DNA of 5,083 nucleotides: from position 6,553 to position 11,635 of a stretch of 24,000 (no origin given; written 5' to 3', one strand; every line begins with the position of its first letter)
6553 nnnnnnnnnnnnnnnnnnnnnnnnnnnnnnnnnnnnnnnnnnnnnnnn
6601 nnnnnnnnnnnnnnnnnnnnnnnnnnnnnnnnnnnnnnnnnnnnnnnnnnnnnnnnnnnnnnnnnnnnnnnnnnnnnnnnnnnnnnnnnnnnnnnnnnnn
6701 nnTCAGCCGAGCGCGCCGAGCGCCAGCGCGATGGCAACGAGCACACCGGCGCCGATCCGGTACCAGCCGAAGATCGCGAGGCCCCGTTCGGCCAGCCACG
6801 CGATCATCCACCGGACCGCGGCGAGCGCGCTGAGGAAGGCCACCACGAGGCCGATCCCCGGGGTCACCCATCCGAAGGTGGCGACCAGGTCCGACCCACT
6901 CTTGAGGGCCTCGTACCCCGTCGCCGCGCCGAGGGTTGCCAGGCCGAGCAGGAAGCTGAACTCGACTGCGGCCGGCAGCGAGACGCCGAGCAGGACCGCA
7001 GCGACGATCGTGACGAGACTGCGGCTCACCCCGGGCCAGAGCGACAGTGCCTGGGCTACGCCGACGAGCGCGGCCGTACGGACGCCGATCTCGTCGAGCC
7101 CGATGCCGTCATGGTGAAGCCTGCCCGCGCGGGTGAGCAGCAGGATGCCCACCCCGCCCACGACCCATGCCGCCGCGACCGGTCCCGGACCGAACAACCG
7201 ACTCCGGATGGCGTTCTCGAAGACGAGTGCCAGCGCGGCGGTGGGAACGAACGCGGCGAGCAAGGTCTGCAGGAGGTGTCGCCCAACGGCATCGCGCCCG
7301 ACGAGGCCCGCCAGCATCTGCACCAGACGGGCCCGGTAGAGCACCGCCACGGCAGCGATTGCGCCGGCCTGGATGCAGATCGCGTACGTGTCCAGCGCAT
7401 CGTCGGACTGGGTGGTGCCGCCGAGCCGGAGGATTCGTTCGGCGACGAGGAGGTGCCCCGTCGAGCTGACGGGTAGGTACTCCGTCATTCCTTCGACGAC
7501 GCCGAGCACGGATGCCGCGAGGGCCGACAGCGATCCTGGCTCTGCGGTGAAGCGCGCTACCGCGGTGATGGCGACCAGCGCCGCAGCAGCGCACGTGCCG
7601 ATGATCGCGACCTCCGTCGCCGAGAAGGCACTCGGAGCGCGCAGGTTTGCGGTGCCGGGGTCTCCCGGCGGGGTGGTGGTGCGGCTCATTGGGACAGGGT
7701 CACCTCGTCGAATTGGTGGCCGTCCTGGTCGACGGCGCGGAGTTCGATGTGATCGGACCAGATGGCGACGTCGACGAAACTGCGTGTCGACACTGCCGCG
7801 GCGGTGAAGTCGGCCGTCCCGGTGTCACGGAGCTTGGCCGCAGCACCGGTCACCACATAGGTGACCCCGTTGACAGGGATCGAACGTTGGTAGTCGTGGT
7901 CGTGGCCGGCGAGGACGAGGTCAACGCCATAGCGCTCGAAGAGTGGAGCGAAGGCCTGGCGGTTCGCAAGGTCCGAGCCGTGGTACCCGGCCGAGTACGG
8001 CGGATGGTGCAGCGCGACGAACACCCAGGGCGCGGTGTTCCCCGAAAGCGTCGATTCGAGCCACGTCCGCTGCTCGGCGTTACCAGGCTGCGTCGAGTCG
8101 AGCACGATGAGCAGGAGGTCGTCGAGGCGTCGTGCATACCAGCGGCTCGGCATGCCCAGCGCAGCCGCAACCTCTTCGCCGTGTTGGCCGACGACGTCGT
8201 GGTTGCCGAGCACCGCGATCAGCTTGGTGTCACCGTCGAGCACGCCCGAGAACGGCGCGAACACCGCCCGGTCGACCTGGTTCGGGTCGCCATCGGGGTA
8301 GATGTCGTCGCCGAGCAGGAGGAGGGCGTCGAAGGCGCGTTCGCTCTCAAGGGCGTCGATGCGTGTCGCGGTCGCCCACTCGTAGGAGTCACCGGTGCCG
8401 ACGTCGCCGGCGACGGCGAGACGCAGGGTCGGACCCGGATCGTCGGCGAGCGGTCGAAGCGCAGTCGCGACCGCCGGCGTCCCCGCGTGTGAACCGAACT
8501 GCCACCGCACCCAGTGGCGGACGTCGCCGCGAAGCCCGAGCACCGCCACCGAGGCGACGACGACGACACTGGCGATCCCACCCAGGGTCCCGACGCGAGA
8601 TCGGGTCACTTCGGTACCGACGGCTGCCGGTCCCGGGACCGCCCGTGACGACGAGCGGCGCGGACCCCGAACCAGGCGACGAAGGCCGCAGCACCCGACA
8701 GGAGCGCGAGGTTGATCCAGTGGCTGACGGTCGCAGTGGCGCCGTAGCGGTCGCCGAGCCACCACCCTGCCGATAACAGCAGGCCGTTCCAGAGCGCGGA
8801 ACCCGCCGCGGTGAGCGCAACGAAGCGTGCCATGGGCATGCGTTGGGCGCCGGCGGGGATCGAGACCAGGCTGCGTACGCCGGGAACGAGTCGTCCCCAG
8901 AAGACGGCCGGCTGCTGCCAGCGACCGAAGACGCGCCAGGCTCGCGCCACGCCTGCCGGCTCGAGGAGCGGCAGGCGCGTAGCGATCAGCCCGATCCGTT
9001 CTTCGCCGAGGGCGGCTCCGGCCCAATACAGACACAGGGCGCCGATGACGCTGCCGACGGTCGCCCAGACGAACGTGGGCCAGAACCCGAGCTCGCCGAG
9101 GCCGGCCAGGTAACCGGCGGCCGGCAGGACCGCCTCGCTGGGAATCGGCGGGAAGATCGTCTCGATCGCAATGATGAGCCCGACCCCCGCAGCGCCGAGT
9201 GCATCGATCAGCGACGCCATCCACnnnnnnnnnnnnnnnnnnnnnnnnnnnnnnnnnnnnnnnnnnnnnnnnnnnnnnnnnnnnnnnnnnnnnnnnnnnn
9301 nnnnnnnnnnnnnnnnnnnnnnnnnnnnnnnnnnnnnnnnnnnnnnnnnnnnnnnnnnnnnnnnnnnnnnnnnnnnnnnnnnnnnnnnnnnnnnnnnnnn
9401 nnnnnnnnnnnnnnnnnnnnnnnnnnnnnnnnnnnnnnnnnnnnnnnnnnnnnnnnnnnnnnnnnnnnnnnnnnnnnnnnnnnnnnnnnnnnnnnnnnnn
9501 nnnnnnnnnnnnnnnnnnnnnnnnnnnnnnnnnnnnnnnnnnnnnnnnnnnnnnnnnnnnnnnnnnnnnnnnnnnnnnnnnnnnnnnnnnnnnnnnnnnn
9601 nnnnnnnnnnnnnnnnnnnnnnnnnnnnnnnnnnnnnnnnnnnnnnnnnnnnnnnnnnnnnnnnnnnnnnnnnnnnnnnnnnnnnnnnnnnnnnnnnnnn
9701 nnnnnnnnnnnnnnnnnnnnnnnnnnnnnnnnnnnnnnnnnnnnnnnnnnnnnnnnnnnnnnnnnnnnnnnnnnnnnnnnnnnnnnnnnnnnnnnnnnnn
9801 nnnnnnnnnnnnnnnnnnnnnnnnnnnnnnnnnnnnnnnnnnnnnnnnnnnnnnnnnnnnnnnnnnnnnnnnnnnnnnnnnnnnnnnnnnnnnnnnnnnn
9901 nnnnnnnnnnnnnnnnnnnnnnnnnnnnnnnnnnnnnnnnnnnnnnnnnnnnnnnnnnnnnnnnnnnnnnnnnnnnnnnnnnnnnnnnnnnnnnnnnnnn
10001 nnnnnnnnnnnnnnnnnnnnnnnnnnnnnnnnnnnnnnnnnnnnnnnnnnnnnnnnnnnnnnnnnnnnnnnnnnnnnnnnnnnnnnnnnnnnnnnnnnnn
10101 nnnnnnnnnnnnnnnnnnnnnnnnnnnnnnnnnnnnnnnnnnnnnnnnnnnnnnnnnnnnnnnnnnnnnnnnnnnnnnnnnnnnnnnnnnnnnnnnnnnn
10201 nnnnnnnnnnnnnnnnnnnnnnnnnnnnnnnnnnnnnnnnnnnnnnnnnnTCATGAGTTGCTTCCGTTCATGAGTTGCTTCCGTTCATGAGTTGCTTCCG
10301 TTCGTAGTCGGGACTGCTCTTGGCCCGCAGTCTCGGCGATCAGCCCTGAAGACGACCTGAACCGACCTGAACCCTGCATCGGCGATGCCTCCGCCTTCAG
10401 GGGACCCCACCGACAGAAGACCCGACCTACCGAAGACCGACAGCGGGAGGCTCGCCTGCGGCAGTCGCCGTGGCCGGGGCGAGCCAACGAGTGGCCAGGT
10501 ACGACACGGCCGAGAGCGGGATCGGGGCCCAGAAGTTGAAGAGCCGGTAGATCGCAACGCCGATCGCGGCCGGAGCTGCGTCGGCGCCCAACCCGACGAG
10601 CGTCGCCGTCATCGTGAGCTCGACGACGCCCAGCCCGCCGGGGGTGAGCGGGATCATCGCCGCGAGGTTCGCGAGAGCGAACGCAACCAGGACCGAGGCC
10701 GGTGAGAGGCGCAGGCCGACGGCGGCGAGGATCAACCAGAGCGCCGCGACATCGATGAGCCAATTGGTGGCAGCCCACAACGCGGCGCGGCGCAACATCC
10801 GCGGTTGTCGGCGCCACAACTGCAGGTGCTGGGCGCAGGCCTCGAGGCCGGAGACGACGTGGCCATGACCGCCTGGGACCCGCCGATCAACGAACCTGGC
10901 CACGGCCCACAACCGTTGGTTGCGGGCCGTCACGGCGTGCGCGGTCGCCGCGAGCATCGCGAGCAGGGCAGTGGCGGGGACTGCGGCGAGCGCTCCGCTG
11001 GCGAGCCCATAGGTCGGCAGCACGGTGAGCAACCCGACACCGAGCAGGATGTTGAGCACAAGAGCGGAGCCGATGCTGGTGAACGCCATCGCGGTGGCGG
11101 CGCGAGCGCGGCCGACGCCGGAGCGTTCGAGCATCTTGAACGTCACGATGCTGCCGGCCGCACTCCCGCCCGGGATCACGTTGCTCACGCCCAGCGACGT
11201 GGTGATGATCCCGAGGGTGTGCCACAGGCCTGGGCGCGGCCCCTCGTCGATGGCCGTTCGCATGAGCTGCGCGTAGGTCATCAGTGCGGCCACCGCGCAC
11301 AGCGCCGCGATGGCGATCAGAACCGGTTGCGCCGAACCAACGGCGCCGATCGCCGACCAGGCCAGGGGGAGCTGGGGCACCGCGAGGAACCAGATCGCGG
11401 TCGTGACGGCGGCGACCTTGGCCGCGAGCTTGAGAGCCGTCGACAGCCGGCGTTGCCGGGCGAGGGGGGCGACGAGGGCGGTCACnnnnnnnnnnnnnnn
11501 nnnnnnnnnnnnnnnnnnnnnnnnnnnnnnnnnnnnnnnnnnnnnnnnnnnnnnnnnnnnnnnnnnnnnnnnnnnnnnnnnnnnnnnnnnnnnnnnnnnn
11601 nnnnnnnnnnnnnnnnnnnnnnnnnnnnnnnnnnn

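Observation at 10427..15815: Four-gene translationally coupled operon: GT4 glycosyltransferase, PAP2_3::PIG-L deacetylase fusion and two MprF-TM-like flippase paralogues - candidate uncharacterised aminoglycolipid pathway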

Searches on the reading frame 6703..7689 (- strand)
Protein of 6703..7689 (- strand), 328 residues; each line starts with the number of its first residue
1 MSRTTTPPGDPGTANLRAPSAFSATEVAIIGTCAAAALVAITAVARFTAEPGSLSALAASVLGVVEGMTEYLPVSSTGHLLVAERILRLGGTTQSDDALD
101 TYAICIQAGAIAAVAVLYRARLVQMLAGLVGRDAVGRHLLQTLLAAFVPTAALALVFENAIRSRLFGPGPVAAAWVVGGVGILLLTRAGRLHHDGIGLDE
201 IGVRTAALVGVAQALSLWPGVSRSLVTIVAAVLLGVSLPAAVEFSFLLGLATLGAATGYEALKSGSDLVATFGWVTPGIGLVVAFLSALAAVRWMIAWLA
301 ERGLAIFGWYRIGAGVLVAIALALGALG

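Call 42: search_protein_families(library=pfam, proteins=[window:6703-7689:-], max_evalue=0.001)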
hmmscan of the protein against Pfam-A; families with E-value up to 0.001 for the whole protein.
window:6703-7689:- (328 aa): 1 family
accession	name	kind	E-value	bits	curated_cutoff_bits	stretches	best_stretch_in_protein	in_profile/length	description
PF02673.24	BacA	-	2.7e-61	207.9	33.4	1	60-317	2-257/257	Bacitracin resistance protein BacA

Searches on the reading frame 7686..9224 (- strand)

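Call 9: search_protein_families(library=pfam, proteins=[window:7686-9224:-], max_evalue=0.01)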
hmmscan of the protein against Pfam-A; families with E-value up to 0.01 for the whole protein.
window:7686-9224:- (512 aa): 1 family
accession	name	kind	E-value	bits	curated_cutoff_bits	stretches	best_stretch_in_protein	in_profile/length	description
PF00149.33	Metallophos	-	1.2e-15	58.9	21.5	1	267-445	1-191/191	Calcineurin-like phosphoesterase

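Call 10: search_protein_families(library=ncbifam, proteins=[window:7686-9224:-], max_evalue=0.001)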
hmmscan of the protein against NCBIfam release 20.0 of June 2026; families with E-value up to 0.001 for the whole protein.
window:7686-9224:- (512 aa): 1 family
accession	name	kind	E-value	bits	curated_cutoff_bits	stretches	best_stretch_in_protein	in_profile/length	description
NF050112.1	PhdiestSpdARhizob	equivalog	1.4e-06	28.1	400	1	386-444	137-199/264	2', 3'cyclic nucleotide phosphodiesterase SpdA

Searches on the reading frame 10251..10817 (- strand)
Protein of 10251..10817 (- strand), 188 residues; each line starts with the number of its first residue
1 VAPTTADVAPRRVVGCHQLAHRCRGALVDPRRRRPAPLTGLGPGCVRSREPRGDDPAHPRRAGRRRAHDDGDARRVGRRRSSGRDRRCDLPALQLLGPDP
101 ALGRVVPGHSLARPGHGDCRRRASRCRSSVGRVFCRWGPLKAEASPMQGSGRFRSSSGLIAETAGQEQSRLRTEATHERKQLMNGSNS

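Call 77: search_protein_families(library=pfam, proteins=[window:10251-10817:-], max_evalue=0.001)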
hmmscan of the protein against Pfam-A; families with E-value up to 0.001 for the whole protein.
window:10251-10817:- (188 aa): 0 families

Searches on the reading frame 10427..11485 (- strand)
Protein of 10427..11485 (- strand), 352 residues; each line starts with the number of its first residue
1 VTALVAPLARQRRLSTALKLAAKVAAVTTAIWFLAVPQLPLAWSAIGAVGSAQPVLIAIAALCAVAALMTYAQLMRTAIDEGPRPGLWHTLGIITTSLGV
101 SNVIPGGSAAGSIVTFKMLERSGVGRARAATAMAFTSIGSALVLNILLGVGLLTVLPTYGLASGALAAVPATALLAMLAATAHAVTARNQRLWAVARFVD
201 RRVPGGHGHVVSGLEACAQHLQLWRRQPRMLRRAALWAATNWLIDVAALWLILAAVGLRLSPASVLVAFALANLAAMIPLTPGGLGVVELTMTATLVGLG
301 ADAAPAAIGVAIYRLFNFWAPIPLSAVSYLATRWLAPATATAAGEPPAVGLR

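Call 9: search_protein_families(library=pfam, proteins=[window:10427-11485:-], max_evalue=0.01)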
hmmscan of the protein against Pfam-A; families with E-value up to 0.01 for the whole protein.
window:10427-11485:- (352 aa): 1 family
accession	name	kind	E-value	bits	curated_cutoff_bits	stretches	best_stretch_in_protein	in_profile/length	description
PF03706.18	LPG_synthase_TM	-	1.9e-31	110.1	33.4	1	22-322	3-299/302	Lysylphosphatidylglycerol synthase TM region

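Call 10: search_protein_families(library=ncbifam, proteins=[window:10427-11485:-], max_evalue=0.001)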
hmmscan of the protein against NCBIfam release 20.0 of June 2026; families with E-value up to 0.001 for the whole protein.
window:10427-11485:- (352 aa): 4 families
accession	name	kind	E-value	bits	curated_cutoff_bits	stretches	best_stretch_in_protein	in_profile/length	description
TIGR00374.1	TIGR00374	subfamily_domain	7.6e-20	71.6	43.2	1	30-328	11-309/323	flippase-like domain-containing protein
NF033480.1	bifunc_MprF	equivalog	3.3e-16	58.8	600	1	43-331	33-296/841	bifunctional lysylphosphatidylglycerol flippase/synthetase MprF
TIGR03476.1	HpnL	subfamily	1.6e-09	37.5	195.65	1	18-304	4-292/318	putative membrane protein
NF053789.1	GlcN_PG_flip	equivalog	2.5e-06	27.1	320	1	85-319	68-304/327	glucosaminyl phosphatidylglycerol flippase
